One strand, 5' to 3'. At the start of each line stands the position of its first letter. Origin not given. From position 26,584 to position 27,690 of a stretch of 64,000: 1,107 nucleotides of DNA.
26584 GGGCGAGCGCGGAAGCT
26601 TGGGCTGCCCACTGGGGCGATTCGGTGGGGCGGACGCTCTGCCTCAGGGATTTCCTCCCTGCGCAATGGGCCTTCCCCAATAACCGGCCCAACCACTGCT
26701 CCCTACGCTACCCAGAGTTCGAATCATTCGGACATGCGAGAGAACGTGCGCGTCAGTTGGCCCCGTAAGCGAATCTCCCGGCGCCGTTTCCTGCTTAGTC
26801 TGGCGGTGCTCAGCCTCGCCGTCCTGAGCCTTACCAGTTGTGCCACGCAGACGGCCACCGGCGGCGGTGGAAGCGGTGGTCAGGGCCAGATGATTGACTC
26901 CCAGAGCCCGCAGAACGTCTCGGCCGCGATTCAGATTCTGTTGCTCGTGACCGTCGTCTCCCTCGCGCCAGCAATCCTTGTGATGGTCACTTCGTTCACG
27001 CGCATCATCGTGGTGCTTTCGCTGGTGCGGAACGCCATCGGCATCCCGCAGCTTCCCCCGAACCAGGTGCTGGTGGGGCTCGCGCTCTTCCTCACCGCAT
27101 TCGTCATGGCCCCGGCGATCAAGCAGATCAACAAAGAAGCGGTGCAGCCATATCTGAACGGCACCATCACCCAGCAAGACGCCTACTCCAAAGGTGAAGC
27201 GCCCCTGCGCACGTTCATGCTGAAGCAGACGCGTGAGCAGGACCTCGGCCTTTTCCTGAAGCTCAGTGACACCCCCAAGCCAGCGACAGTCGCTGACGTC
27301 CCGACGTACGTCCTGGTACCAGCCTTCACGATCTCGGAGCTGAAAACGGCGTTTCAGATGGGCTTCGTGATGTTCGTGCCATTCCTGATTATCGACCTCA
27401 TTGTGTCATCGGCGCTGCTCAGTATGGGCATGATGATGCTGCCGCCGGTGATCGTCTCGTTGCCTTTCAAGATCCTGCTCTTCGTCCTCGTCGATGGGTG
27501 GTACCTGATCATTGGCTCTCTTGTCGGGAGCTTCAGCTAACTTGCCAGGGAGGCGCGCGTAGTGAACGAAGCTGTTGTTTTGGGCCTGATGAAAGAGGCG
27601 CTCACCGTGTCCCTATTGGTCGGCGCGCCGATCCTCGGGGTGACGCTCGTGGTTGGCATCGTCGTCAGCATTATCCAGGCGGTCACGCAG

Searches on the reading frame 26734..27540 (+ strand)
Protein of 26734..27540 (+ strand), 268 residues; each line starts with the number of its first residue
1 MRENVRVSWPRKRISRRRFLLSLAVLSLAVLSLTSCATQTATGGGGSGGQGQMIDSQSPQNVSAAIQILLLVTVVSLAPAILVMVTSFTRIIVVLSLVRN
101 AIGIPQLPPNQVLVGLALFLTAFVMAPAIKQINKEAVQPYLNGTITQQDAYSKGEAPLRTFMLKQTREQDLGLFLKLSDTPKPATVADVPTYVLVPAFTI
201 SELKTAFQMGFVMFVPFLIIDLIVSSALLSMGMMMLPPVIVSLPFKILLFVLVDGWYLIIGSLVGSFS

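Call 45: search_protein_families(library=pfam, proteins=[window:26734-27540:+], max_evalue=0.001)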
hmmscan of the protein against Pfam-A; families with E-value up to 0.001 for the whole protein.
window:26734-27540:+ (268 aa): 1 family
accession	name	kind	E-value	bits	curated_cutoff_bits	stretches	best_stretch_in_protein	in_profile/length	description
PF00813.25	FliP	-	4.7e-83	278.3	26.9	1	71-263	1-191/191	FliP family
